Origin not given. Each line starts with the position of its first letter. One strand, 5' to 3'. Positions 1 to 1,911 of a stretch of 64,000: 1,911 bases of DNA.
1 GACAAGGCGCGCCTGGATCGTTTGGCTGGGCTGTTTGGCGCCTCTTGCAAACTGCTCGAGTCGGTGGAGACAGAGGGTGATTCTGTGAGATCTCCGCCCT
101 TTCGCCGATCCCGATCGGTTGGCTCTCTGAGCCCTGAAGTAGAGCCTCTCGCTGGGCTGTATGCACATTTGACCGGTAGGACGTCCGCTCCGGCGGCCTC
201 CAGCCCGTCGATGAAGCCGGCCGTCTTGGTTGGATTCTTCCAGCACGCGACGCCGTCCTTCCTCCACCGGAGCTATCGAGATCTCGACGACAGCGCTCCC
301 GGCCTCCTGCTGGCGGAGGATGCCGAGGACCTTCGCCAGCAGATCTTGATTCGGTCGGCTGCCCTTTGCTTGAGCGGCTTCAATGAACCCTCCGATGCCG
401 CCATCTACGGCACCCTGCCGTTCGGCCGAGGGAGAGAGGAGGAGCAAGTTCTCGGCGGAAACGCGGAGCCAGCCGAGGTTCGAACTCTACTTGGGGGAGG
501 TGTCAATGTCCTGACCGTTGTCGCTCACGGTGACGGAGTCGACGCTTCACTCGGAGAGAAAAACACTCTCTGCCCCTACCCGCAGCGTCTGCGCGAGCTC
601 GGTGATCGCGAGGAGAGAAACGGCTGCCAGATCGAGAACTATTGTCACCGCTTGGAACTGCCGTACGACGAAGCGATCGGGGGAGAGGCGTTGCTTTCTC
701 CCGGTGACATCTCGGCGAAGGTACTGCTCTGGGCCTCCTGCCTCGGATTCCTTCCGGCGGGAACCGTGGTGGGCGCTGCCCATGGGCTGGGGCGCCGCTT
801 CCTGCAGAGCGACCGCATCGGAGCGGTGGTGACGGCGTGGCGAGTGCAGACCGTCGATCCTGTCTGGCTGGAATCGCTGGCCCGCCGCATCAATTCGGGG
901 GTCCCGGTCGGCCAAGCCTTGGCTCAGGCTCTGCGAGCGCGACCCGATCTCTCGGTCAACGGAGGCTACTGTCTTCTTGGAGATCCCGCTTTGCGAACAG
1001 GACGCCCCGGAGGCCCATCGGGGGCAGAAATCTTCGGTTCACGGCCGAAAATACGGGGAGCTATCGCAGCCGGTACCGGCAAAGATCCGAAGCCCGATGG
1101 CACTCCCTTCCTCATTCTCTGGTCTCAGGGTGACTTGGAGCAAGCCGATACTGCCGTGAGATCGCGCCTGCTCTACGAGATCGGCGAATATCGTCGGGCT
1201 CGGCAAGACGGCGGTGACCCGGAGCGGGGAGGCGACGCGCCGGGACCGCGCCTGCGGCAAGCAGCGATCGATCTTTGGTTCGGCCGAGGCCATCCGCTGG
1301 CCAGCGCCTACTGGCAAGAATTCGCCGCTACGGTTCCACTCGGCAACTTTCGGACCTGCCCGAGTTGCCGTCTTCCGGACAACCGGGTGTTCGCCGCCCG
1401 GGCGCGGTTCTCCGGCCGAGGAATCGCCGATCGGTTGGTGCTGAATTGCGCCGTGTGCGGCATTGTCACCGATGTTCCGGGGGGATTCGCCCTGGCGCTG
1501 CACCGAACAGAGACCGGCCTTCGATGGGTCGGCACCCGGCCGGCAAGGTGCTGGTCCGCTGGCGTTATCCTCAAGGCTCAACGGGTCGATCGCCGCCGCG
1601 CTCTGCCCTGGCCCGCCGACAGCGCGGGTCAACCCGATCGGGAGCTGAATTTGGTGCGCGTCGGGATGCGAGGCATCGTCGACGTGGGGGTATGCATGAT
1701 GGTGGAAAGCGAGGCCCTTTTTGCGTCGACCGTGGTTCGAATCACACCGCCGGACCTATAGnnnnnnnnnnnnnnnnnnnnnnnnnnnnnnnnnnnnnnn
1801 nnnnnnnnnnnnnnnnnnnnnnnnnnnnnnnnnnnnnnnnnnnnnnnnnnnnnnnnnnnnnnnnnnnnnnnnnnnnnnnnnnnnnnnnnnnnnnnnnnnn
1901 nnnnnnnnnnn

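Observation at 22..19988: Atypical tRNA-dependent RiPP island: split LanB, three stand-alone SpaB_C-like proteins, a JmjC oxygenase and a LysRS-like paralogue, with no LanC/YcaO/rSAM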

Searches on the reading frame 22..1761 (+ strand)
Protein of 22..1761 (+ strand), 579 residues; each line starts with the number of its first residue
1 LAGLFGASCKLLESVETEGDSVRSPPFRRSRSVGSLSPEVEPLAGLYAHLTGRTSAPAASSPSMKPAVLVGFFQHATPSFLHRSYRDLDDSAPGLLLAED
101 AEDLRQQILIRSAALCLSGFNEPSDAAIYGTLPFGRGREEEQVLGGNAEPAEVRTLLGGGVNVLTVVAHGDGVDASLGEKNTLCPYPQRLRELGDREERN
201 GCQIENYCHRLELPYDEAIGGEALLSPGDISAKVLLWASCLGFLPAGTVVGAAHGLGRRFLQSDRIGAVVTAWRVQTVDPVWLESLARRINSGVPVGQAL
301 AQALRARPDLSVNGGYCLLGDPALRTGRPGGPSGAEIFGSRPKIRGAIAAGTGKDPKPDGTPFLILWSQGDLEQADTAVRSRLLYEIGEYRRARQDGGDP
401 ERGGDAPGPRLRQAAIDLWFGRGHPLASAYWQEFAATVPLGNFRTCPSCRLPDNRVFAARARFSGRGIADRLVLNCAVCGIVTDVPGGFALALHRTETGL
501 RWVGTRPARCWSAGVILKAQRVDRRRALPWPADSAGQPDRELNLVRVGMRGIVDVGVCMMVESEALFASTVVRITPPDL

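Call 3: search_protein_families(library=pfam, proteins=[window:22-1761:+], max_evalue=0.1)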
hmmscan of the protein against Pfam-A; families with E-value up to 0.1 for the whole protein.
window:22-1761:+ (579 aa): 0 families

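Call 7: search_protein_families(library=ncbifam, proteins=[window:22-1761:+], max_evalue=0.1)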
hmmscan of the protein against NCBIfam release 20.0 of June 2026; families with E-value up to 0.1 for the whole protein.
window:22-1761:+ (579 aa): 0 families

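Call 55: search_protein_representatives(protein=window:22-1761:+)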
Query: 579 residues. Proteins with E-value up to 0.001 (for the whole library): 540; up to 1e-10: 420; up to 1e-30: 129. The best 150 are listed.
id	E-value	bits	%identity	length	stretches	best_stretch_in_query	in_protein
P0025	0.0e+00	1178.9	100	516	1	64-579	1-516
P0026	3.4e-61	224.0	34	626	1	30-564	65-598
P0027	9.2e-56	206.1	32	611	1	32-562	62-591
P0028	1.4e-55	205.5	34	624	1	2-539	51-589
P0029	2.7e-55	204.5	36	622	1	3-543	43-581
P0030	5.0e-55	203.7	35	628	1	32-538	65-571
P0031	7.4e-55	203.1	36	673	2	33-332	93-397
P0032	7.8e-52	193.1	32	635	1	32-576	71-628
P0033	9.7e-52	192.8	35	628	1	33-539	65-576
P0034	2.0e-50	188.5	34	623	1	42-537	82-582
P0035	2.3e-50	188.3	30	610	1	35-565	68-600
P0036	2.9e-49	184.6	31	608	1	33-542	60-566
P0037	3.2e-49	184.5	33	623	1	35-538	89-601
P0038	5.6e-49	183.7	30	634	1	26-557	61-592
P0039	7.7e-49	183.2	33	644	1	32-553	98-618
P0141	1.4e-32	129.5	27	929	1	25-542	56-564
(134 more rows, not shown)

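Call 56: search_protein_families(library=pfam, proteins=[P0026, P0028, P0029, P0031, P0141], max_evalue=0.05)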
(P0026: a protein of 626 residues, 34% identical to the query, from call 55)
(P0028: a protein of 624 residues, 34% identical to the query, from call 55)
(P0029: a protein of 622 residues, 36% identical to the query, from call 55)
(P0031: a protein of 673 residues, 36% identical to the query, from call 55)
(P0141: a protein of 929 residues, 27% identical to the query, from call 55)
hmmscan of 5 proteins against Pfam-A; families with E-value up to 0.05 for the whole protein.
P0026 (626 aa): 0 families

P0028 (624 aa): 0 families

P0029 (622 aa): 0 families

P0031 (673 aa): 0 families

P0141 (929 aa): 2 families
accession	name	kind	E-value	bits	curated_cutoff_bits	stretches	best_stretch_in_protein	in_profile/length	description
PF00155.27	Aminotran_1_2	-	8.6e-32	111.1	19.7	1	612-921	6-361/361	Aminotransferase class I and II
PF08271.17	Zn_Ribbon_TF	-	0.029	14.4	29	0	470-504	3-29/43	TFIIB zinc-binding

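Call 78: search_protein_families(library=padloc, proteins=[window:22-1761:+], max_evalue=0.01)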
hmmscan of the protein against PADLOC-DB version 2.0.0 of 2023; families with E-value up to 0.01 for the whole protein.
window:22-1761:+ (579 aa): 0 families
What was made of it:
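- Tried and rejected: No hits (call 78).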

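Call 84: predict_structure(alignment_id=A7)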
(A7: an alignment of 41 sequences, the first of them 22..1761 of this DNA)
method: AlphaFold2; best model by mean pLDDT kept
length: 579 residues; sequences in the alignment: 41
mean_pLDDT: 84.8   pTM: 0.87
mean pLDDT of the five models: 84.8, 84.7, 84.5, 83.5, 82.4
residues with pLDDT >= 90: 324; 70-90: 167; 50-70: 51; < 50: 37
segments of 3 or more residues with pLDDT < 50: 18-29, 333-355
pLDDT, mean of each block of 10 residues (from residue 1): 73 58 47 94 96 87 81 93 88 96 96 84 84 85 91 94 94 93 81 61 85 90 92 95 90 91 95 89 92 93 84 78 80 46 35 54 83 72 96 93 94 95 84 87 81 86 87 91 92 91 93 93 88 96 87 93 95 72
secondary structure, 60 per line:
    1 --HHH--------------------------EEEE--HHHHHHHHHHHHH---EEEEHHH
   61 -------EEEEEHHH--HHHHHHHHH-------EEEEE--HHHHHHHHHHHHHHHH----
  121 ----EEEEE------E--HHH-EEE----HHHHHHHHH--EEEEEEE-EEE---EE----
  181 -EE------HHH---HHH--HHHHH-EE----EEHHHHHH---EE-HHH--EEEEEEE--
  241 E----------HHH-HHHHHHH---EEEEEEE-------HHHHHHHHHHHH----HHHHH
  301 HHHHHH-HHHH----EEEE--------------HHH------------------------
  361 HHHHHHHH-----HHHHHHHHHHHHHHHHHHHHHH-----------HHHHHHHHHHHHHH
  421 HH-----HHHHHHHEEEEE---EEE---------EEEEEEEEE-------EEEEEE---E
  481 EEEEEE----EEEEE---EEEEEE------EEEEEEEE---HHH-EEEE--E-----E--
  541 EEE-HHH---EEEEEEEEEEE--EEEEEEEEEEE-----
elements in order: E32-35 H38-50 E54-57 E68-72 H78-86 E94-98 H101-116 E125-129 E143-145 H150-158 E161-167 E169-171 H201-205 H215-220 E232-238 H256-262 E266-272 H280-291 H296-306 H308-311 E316-319 H361-368 H374-395 H407-422 H428-434 E435-439 E443-445 E455-463 E471-476 E480-486 E491-495 E499-504 E511-518 E526-529 E541-543 E551-561 E564-574
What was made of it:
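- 22..1761 (+): Neighbour, not a conserved part: clan-CD (gingipain/caspase-like) fold protein with a C-terminal 4-Cys module and beta-sandwich; the frame is open to the window edge. AlphaFold pLDDT 84.8 (call 84).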

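Call 86: fold_search(model_id=the predicted structure, library=pdb)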
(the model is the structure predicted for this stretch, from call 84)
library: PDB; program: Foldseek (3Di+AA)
matches with E <= 10: 712; with E <= 0.001: 2
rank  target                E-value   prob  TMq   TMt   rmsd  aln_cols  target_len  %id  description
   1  4ief_D                2.5e-06  1.00  0.31  0.40   7.0       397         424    9  Complex of Porphyromonas gingivalis RgpB pro- and mature domains (released 2013-04-10)
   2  4ief_B                2.2e-05  1.00  0.30  0.40   7.2       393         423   11  Complex of Porphyromonas gingivalis RgpB pro- and mature domains (released 2013-04-10)
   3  8dek_B                9.4e-03  0.98  0.12  0.15   8.5       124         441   19  The structure of the glycopeptidase catalytic domain including the linker of Amuc_1438 (released 2022-08-31)
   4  4i1p_A                1.1e-02  0.12  0.12  0.16  20.8       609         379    8  Human MALT1 (caspase-IG3) in complex with activity based-probe (released 2014-07-09)
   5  4i1p_C                1.7e-02  0.12  0.12  0.17  20.5       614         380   10  Human MALT1 (caspase-IG3) in complex with activity based-probe (released 2014-07-09)
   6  8v4x_D                1.9e-02  0.18  0.14  0.20  18.8       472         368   10  Structure of MALT1 in complex with an allosteric inhibitor (released 2024-05-01)
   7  5mz6_1                2.6e-02  0.95  0.26  0.16   6.9       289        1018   10  Cryo-EM structure of a Separase-Securin complex from Caenorhabditis elegans at 3.8 A resolution (released 2017-03-08)
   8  6h4a                  3.1e-02  0.11  0.13  0.18  22.3       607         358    8  Human MALT1(329-728) in complex with MLT-748 (released 2019-02-13)
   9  3uo8_B                3.9e-02  0.13  0.15  0.21  19.7       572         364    8  Crystal structure of the MALT1 paracaspase (P1 form) (released 2011-12-21)
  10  4rs1_B                4.1e-02  0.57  0.11  0.22   8.6       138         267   12  Crystal structure of receptor-cytokine complex (released 2015-11-11)
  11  8v4x_B                5.5e-02  0.08  0.12  0.17  20.5       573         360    8  Structure of MALT1 in complex with an allosteric inhibitor (released 2024-05-01)
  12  6wdq_C                6.5e-02  0.54  0.12  0.21  16.9       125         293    7  IL23/IL23R/IL12Rb1 signaling complex (released 2021-02-24)
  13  5i0y_B                7.2e-02  0.44  0.11  0.33  15.0       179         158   12  COPPER-BOUND E46Q VARIANT OF UROPATHOGENIC ESCHERICHIA COLI STRAIN F11 FETP (released 2017-02-08)
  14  3v55                  7.7e-02  0.08  0.12  0.17  20.6       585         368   10  Human MALT1 (334-719) in its ligand free form (released 2012-03-14)
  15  9mfg_D                8.1e-02  0.51  0.12  0.21  17.1       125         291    7  Complex of IL23 receptor and VHH (released 2025-05-21)
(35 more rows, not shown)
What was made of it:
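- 22..1761 (+): Foldseek RgpB 2.5e-6, then MALT1 and separase (call 86).
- On Clan CD cysteine peptidase: Foldseek RgpB 2.5e-6 (probability 1.00, TM 0.31/0.40), then MALT1 and separase (call 86).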

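Call 87: find_encoding_contigs(protein=P0026, flank=8000, max_places=3)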
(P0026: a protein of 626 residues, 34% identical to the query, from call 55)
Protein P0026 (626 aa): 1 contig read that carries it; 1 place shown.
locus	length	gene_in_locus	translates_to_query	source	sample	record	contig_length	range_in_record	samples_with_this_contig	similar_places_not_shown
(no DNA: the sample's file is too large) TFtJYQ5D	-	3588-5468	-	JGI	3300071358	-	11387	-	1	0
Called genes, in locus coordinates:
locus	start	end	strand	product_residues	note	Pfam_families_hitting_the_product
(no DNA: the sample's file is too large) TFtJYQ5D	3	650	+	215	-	?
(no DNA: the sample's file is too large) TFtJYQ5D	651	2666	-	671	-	-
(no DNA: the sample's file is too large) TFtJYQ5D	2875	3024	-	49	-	-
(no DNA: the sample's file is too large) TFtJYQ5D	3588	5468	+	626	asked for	-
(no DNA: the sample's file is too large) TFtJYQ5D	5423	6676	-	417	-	PF14907:NTP_transf_5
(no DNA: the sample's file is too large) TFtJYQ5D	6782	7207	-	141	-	PF05402:PqqD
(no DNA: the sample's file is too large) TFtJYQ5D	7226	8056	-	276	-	-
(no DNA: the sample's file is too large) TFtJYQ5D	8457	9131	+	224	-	-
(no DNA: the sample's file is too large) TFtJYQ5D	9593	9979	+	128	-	-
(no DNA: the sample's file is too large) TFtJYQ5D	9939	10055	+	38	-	-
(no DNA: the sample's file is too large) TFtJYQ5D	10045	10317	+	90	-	-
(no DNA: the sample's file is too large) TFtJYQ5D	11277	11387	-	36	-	?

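Call 88: find_encoding_contigs(protein=P0029, flank=10000, max_places=3)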
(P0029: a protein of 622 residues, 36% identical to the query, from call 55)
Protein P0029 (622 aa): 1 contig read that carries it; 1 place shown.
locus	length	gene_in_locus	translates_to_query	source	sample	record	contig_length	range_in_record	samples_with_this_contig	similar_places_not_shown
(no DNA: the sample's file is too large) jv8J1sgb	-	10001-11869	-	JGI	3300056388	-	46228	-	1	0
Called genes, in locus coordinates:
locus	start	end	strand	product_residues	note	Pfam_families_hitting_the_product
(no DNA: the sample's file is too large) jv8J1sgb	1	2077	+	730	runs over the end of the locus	PF03190:Thioredox_DsbH, PF13899:Thioredoxin_7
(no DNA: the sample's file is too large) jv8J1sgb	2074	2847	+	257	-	PF00378:ECH_1, PF16113:ECH_2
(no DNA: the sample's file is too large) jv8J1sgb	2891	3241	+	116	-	-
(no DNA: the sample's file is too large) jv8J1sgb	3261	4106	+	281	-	PF00892:EamA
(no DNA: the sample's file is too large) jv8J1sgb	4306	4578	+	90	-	-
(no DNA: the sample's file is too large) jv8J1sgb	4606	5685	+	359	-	PF01636:APH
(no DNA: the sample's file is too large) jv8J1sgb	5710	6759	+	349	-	PF17914:HopA1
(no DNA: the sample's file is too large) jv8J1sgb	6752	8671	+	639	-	PF02310:B12-binding (weak), PF04055:Radical_SAM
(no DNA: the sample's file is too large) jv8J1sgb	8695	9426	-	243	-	-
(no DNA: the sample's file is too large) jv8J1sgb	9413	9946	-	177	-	-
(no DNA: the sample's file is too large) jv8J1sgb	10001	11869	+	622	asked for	-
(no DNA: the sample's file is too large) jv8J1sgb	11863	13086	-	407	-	PF00202:Aminotran_3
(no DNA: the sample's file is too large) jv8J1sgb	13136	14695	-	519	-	PF00732:GMC_oxred_N, PF00890:FAD_binding_2 (faint), PF01266:DAO (faint), PF05199:GMC_oxred_C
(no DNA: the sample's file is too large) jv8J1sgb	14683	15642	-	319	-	PF13524:Glyco_trans_1_2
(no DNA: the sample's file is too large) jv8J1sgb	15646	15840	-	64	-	-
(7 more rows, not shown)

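Call 89: find_encoding_contigs(protein=P0028, flank=10000, max_places=3)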
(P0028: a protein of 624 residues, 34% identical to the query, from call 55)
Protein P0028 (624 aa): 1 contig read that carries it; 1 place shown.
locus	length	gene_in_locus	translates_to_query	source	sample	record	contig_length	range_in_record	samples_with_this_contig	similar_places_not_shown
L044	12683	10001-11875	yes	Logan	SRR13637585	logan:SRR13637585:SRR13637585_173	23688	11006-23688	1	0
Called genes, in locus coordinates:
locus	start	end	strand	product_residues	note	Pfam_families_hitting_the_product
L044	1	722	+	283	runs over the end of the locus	PF13292:DXP_synthase_N (faint), PF00456:Transketolase_N, PF09364:XFP_N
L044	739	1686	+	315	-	PF02779:Transket_pyr, PF02780:Transketolase_C, PF17147:PFOR_II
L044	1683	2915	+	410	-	-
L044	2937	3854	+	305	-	PF01636:APH (weak)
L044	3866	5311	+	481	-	PF00890:FAD_binding_2, PF01266:DAO, PF01494:FAD_binding_3 (weak), PF03486:HI0933_like (weak), PF07992:Pyr_redox_2 (weak), PF12831:FAD_oxidored (weak), PF13450:NAD_binding_8 (weak), PF21688:FAD-depend_C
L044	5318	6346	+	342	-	PF01408:GFO_IDH_MocA, PF02894:GFO_IDH_MocA_C, PF22725:GFO_IDH_MocA_C3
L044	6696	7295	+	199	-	-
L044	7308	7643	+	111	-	-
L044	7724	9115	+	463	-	PF04055:Radical_SAM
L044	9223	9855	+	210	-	PF03575:Peptidase_S51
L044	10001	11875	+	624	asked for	-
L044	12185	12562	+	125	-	PF06508:QueC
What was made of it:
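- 22..1761 (+): 540 homologues (call 55), found in varied secondary-metabolite contexts (calls 87-89).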

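Call 106: find_encoding_contigs(protein=P0025, flank=10000, max_places=2)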
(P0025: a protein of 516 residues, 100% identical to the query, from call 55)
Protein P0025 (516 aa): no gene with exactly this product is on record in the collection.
